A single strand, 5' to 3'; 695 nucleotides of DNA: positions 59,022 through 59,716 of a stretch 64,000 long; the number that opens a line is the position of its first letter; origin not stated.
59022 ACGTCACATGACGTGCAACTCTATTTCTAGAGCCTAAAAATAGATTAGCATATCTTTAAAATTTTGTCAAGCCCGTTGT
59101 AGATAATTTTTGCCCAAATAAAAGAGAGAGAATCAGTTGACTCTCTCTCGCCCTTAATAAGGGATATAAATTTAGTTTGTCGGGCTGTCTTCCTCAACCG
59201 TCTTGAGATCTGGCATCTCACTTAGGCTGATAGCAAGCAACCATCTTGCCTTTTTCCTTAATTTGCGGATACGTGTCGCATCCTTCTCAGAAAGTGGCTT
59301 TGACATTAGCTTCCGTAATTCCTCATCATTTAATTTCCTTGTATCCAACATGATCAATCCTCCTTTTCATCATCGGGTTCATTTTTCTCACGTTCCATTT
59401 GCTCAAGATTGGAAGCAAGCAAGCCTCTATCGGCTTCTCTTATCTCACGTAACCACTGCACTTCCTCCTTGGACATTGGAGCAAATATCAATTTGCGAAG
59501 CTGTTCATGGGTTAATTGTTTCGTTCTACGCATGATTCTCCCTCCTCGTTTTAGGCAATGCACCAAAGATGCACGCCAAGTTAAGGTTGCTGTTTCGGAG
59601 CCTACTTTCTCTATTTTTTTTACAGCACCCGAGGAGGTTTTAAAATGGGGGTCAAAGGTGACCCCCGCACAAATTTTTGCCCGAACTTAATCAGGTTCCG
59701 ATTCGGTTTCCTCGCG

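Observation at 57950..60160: GC-richer islet after mutS: Cys-rich protein, ncRNA candidate and an operon of three paralogous small acidic-tailed proteins with anti-SD elements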

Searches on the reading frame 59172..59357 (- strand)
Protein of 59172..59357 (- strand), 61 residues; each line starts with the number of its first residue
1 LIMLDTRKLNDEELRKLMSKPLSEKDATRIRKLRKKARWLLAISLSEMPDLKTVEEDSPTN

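Call 5: search_protein_families(library=pfam, proteins=[window:59172-59357:-], max_evalue=1)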
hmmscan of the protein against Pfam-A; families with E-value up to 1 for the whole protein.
window:59172-59357:- (61 aa): 0 families

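Call 7: search_protein_families(library=ncbifam, proteins=[window:59172-59357:-], max_evalue=10)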
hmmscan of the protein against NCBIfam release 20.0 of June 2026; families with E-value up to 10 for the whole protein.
window:59172-59357:- (61 aa): 0 families

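Call 8: search_protein_families(library=phrogs, proteins=[window:59172-59357:-], max_evalue=10)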
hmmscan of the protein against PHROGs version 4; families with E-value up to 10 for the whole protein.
window:59172-59357:- (61 aa): 3 families
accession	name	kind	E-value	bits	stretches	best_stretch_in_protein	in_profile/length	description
phrog_30872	-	unknown function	0.03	15.4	1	31-55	2-26/78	-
phrog_5780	-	unknown function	0.086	13.9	1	12-57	84-128/130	-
phrog_10536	-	unknown function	0.2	12.9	1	6-48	6-40/117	-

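Call 9: search_protein_families(library=padloc, proteins=[window:59172-59357:-], max_evalue=10)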
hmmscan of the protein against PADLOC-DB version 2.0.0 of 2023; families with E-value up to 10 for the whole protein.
window:59172-59357:- (61 aa): 0 families

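Call 11: find_homologous_proteins(query=A1, max_evalue=0.01)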
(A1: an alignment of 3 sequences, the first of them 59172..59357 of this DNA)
Query A1 (3 sequences) (61 aa, profile of the alignment): 7 proteins with E <= 0.01 among 24 candidates.
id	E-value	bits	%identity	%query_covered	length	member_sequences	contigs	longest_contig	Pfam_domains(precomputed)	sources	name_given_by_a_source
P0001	3.4e-28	115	39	75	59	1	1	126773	-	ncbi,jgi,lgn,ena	ncbi:MAG: hypothetical protein WC460_03430 [Patescibacteria group bacterium]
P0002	2.9e-26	109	100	97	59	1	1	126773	-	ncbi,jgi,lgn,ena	ncbi:MAG: hypothetical protein WC460_03425 [Patescibacteria group bacterium]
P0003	5.5e-26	108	46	75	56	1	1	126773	-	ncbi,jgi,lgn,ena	ncbi:MAG: hypothetical protein WC460_03435 [Patescibacteria group bacterium]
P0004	2.7e-19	86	34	77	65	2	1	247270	-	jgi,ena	-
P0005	8.3e-18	82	35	75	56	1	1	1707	-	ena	-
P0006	2.5e-15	74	72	75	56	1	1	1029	-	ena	-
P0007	7.3e-6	43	-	-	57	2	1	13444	-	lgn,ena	-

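Call 15: find_encoding_contigs(protein=P0004, flank=7000, max_places=4)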
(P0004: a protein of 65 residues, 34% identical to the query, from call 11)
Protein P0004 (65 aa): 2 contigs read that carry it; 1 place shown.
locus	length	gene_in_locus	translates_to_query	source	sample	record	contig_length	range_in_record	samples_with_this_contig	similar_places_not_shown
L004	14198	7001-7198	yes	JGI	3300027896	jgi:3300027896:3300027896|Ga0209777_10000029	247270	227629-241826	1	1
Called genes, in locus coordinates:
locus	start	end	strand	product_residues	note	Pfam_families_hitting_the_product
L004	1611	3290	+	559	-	PF05731:TROVE, PF25045:vWA_Ro60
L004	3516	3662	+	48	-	-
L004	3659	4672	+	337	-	-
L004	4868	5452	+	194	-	-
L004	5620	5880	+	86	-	-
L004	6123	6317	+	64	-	-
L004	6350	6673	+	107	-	-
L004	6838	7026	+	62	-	-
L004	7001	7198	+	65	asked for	-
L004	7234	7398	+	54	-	-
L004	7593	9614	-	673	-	PF02518:HATPase_c, PF00204:DNA_gyraseB, PF01751:Toprim, PF00986:DNA_gyraseB_C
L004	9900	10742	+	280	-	-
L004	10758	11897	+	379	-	PF01098:FTSW_RODA_SPOVE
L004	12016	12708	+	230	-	PF01386:Ribosomal_L25p, PF14693:Ribosomal_TL5_C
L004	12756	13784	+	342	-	PF11258:DUF3048, PF17479:DUF3048_C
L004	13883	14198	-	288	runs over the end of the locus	PF17827:PrmC_N, PF05175:MTS, PF06325:PrmA (weak), PF13847:Methyltransf_31, PF02390:Methyltransf_4 (weak), PF08241:Methyltransf_11 (faint), PF08242:Methyltransf_12 (weak), PF13649:Methyltransf_25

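Call 22: find_encoding_contigs(protein=P0005, flank=3000, max_places=3)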
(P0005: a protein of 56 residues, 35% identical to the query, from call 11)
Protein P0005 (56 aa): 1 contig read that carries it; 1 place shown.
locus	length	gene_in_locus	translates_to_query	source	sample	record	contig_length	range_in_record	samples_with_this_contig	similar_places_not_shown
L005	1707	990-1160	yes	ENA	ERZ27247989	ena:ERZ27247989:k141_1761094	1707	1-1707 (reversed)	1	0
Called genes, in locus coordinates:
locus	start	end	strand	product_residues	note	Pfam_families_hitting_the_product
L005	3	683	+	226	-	?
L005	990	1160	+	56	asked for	-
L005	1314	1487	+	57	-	-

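Call 23: find_encoding_contigs(protein=P0006, flank=3000, max_places=3)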
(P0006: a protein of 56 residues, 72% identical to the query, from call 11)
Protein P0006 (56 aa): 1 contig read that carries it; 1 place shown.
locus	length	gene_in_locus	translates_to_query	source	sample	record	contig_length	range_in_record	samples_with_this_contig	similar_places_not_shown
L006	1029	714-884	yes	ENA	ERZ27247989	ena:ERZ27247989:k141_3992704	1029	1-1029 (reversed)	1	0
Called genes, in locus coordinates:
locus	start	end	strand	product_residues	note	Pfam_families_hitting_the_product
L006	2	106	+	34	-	?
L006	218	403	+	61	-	-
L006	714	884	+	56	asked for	-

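Call 37: search_protein_representatives(alignment_id=A3)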
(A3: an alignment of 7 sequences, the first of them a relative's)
Query: 7 sequences, 58 profile positions. Proteins with E-value up to 0.001 (for the whole library): 68; up to 1e-10: 29; up to 1e-30: 0. The best 68 are listed.
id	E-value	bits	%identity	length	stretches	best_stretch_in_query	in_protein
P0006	2.1e-23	97.9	-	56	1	1-56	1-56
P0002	2.0e-22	94.8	-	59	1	1-57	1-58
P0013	7.7e-22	92.9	-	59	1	1-58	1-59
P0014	8.3e-22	92.8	-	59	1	1-56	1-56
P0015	2.7e-19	84.8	-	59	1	1-58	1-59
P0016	1.6e-17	79.1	-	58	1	1-58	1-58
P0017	1.0e-16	76.5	-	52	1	1-50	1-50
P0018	1.3e-16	76.2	-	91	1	1-56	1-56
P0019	3.5e-16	74.8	-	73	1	1-54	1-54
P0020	1.1e-15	73.2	-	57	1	1-57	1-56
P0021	1.5e-15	72.7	-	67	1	1-48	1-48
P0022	1.9e-15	72.4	-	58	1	1-56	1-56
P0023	3.4e-14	68.4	-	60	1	3-54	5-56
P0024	5.2e-14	67.9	-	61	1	1-51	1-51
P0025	6.4e-14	67.6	-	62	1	1-56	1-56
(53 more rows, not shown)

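Call 42: search_solved_structures(query=A5, max_evalue=10, show_alignments=3)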
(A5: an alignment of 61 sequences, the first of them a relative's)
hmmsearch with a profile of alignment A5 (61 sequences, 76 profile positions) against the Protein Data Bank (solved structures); distinct sequences matched with E-value up to 10: 10.
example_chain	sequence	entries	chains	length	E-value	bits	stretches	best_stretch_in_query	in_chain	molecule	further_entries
4pcw_A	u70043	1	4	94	0.17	14.8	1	8-26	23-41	Filaggrin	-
5g0g_A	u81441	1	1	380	1.5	11.8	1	6-26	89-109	HDAC6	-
6uo4_A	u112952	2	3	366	1.5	11.8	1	6-26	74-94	Histone deacetylase 6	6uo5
5eef_A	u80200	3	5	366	1.5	11.8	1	6-26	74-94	HDAC6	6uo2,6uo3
6uo7_A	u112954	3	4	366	1.5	11.8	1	6-26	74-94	Histone deacetylase 6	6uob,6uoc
6wyp_A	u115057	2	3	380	1.6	11.7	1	6-26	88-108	Histone deacetylase 6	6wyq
6wyo_A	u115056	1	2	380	1.6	11.7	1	6-26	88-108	Histone deacetylase 6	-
7mcd_A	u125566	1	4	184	2.3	11.2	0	31-65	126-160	AI-designed TIM-barrel F15C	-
7udj_H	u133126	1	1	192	2.6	11.1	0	23-59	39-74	De novo designed helical repeat protein RPB_PEW3_R4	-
2csb_A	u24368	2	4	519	9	9.3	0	26-60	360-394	Topoisomerase V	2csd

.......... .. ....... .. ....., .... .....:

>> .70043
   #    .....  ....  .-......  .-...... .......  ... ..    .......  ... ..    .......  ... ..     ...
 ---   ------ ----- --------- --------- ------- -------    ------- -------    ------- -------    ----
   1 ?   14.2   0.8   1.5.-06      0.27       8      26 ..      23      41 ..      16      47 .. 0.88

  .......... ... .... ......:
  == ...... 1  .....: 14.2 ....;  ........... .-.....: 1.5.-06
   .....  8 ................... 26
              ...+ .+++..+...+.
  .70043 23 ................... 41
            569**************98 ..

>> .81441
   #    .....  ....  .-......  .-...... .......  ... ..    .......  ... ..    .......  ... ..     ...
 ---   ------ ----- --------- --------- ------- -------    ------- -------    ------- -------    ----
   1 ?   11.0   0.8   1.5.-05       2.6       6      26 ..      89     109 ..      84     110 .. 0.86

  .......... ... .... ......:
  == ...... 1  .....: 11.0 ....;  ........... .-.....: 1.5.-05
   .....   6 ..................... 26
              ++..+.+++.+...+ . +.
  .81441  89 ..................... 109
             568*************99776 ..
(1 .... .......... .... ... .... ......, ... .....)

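Call 43: search_protein_families(library=pfam, alignment_id=A5, max_evalue=1)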
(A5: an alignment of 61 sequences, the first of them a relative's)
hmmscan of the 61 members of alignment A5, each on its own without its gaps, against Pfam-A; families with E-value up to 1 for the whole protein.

A. member 1, P0003 (56 aa): 0 families

B. families by the number of members that match (of 61 scanned): 27 families (the first 25 are shown)
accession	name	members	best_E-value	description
PF03020.21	LEM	10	0.011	LEM domain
PF09180.16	ProRS-C_1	1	9.3e-18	Prolyl-tRNA synthetase, C-terminal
PF22950.1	DUF7026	1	0.0023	Domain of unknown function (DUF7026)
PF21616.3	Topo-V_HhH_2_2nd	1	0.0067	Topoisomerase V, second (HhH)2 tandem domain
PF01145.31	Band_7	1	0.013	SPFH domain / Band 7 family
PF06760.16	DUF1221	1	0.014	Protein of unknown function (DUF1221)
PF15930.10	YdiH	1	0.024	Domain of unknown function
PF10847.13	DUF2656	1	0.03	Protein of unknown function (DUF2656)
PF18081.7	FANC_SAP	1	0.03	Fanconi anemia-associated nuclease SAP domain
PF02179.21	BAG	1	0.033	BAG domain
PF21993.1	TetR_C_13_2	1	0.037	Transcriptional regulator LmrA/YxaF-like, C-terminal domain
PF20201.3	DUF6563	1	0.04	Family of unknown function (DUF6563)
PF11001.13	AFUB_07903_YDR124W_hel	1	0.053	YDR124W-like, helical bundle domain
PF01517.23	HDV_ag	1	0.061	Hepatitis delta virus delta antigen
PF11900.14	DUF3420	1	0.067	Domain of unknown function (DUF3420)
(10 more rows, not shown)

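Call 47: predict_structure(alignment_id=A5)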
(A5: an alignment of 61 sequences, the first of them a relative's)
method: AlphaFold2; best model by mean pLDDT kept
length: 56 residues; sequences in the alignment: 61
mean_pLDDT: 85.6   pTM: 0.48
mean pLDDT of the five models: 85.6, 82.4, 82.1, 81.0, 79.3
residues with pLDDT >= 90: 31; 70-90: 16; 50-70: 9; < 50: 0
segments of 3 or more residues with pLDDT < 50: none
pLDDT, mean of each block of 10 residues (from residue 1): 81 92 96 92 82 62
secondary structure, 60 per line:
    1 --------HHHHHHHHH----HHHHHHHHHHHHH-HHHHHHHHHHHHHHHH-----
elements in order: H9-17 H22-34 H36-51

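Call 49: find_related_loci(query=A6, collection=genome_contigs, flank=4000)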
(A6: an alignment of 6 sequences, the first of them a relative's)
Query A6 (56 aa) in genome_contigs; peptide patterns used: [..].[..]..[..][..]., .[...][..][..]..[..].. (x = any residue, [..] = any of these).
216 stretches matched a pattern, but none encodes a relative of the query by tblastn (E <= 1e-3).

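Call 50: find_related_loci(query=A6, collection=metagenome_contigs, flank=4000)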
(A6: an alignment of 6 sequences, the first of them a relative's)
Query A6 (56 aa) in metagenome_contigs; peptide patterns used: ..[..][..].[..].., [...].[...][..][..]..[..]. (x = any residue, [..] = any of these).
599 stretches matched a pattern (row limit reached: there are more); 3 encode a relative of the query (tblastn E <= 1e-3); 3 distinct loci.
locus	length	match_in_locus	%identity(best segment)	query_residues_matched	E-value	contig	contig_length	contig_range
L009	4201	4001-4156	50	1-52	5e-11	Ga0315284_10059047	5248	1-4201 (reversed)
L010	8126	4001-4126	53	6-48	6e-9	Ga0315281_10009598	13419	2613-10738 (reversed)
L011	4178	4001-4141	46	6-53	2e-8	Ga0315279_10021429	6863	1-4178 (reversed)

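Call 54: fold_search(model_id=the predicted structure, library=pdb)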
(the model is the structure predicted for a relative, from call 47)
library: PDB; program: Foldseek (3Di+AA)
matches with E <= 10: 2; with E <= 0.001: 0
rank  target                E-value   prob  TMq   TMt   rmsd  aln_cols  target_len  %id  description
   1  8s7d_C                4.9e+00  0.08  0.26  0.13   6.6        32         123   25  Cryo-EM structure of SKP1-FBXO22 in complex with a BACH1 BTB dimer at 3.2A resolution (released 2024-12-11)
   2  8zuh_B                5.3e+00  0.05  0.23  0.12   6.7        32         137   25  Crystal structure of bovine Fbs2/Skp1/Man3GlcNAc2 complex (released 2024-09-04)

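Call 70: find_encoding_contigs(protein=P0019, flank=5000, max_places=3)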
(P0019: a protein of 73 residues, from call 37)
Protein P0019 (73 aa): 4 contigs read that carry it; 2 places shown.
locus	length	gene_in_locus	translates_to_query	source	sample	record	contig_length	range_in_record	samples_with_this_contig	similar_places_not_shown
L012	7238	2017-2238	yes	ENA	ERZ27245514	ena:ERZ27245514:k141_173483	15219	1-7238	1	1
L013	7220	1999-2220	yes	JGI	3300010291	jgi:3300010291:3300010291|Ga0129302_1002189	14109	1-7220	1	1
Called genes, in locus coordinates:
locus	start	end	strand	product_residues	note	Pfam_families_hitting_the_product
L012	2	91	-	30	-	?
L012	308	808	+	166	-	-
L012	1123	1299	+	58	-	-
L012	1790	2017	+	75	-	-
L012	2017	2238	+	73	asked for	-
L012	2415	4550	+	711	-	PF13604:AAA_30 (faint), PF00580:UvrD-helicase, PF01443:Viral_helicase1 (faint), PF13245:AAA_19, PF13361:UvrD_C, PF13538:UvrD_C_2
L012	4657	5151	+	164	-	PF01661:Macro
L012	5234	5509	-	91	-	-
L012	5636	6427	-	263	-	PF00763:THF_DHG_CYH, PF02882:THF_DHG_CYH_C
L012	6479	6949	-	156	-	PF18931:DUF5680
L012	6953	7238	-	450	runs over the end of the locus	PF00464:SHMT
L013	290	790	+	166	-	-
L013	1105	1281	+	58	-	-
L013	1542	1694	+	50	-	-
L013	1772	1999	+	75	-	-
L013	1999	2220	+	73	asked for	-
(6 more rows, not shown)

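Call 71: find_encoding_contigs(protein=P0023, flank=5000, max_places=3)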
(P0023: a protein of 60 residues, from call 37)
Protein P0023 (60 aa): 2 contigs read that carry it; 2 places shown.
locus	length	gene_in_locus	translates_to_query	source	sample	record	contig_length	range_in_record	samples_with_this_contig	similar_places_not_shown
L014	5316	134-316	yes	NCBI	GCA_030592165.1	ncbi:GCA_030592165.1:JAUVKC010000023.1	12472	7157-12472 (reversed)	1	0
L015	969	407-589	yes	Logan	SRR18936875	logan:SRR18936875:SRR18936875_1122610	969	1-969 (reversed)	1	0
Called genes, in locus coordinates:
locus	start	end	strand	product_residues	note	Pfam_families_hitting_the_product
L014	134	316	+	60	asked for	-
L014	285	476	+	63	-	-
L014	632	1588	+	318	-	-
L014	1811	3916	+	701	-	PF00580:UvrD-helicase, PF01443:Viral_helicase1 (faint), PF13245:AAA_19, PF13604:AAA_30 (faint), PF13361:UvrD_C, PF13538:UvrD_C_2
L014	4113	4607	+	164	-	PF01661:Macro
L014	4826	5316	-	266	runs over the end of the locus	PF00763:THF_DHG_CYH, PF02882:THF_DHG_CYH_C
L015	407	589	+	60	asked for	-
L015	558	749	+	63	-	-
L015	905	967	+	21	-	?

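Call 96: fold_search(model_id=the predicted structure, library=viral)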
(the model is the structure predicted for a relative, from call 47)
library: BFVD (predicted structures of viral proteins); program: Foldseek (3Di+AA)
matches with E <= 10: 14; with E <= 0.001: 0
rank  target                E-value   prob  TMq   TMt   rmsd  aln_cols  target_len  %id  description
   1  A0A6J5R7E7            2.2e+00  0.21  0.33  0.25   1.9        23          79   30  Uncharacterized protein [uncultured Caudovirales phage]
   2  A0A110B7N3            2.4e+00  0.08  0.32  0.31   5.4        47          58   26  (no name in the UniProt tables at hand)
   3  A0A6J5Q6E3            4.6e+00  0.04  0.29  0.28   6.7        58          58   21  Uncharacterized protein [uncultured Caudovirales phage]
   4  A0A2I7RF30            7.0e+00  0.05  0.26  0.26   7.2        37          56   27  (no name in the UniProt tables at hand)
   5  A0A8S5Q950            7.0e+00  0.04  0.30  0.12   7.0        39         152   28  NinG protein [Siphoviridae sp. ctf8W5]
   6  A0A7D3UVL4            7.6e+00  0.06  0.43  0.25   6.4        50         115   12  Uncharacterized protein [Fadolivirus FV1/VV64]
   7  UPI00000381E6         8.3e+00  0.08  0.30  0.06   2.8        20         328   25  (no name look-up for this kind of identifier)
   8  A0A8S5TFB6            9.0e+00  0.04  0.29  0.39   3.4        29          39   41  Uncharacterized protein [Siphoviridae sp. ctP0x5]
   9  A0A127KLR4            9.0e+00  0.02  0.28  0.30   9.5        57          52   18  Uncharacterized protein [Cyanophage S-RIM32]
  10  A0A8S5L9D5            9.8e+00  0.07  0.47  0.45   7.3        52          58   15  Uncharacterized protein [Myoviridae sp. ctPuP5]
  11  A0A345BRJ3            9.8e+00  0.06  0.30  0.21   3.9        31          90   22  (no name in the UniProt tables at hand)
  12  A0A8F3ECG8            9.8e+00  0.05  0.30  0.21   6.8        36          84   14  (no name in the UniProt tables at hand)
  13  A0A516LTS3            9.8e+00  0.04  0.35  0.20   8.1        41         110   22  (no name in the UniProt tables at hand)
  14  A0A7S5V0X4            9.8e+00  0.03  0.31  0.21   8.4        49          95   18  (no name in the UniProt tables at hand)

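Call 97: search_protein_families(library=pfam, proteins=[L014:632-1588:+, L012:308-808:+, L004:4868-5452:+], max_evalue=1)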
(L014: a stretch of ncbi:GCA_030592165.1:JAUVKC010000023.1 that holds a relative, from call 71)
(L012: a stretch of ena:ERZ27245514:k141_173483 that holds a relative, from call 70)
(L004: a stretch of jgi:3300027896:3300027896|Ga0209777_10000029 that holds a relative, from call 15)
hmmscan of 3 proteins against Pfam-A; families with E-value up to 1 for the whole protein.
L014:632-1588:+ (318 aa): 2 families
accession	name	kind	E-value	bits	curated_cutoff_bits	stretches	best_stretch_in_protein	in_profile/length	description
PF20224.3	DUF6583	-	0.37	9.8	27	1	2-61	278-338/473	Family of unknown function (DUF6583)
PF20080.4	ALTTAQ_rpt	-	0.6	10.3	26.4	1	3-31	8-36/38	ALTTAQ repeat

L012:308-808:+ (166 aa): 0 families

L004:4868-5452:+ (194 aa): 0 families

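Call 105: find_related_loci(query=A6, collection=viral_contigs, flank=4000)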
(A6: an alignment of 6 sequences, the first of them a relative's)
Query A6 (56 aa) in viral_contigs; peptide patterns used: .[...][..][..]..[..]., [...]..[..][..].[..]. (x = any residue, [..] = any of these).
68 stretches matched a pattern, but none encodes a relative of the query by tblastn (E <= 1e-3).

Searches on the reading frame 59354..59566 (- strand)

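Call 5: search_protein_families(library=pfam, proteins=[window:59354-59566:-], max_evalue=1)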
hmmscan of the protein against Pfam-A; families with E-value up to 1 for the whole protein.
window:59354-59566:- (70 aa): 0 families

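Call 7: search_protein_families(library=ncbifam, proteins=[window:59354-59566:-], max_evalue=10)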
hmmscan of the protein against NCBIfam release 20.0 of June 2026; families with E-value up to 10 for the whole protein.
window:59354-59566:- (70 aa): 0 families

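Call 8: search_protein_families(library=phrogs, proteins=[window:59354-59566:-], max_evalue=10)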
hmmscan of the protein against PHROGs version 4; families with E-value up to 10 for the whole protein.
window:59354-59566:- (70 aa): 1 family
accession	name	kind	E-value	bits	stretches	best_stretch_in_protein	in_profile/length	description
phrog_34116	-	unknown function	0.21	12.8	1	34-61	6-32/65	-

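Call 9: search_protein_families(library=padloc, proteins=[window:59354-59566:-], max_evalue=10)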
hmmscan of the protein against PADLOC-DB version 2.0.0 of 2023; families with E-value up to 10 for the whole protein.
window:59354-59566:- (70 aa): 0 families
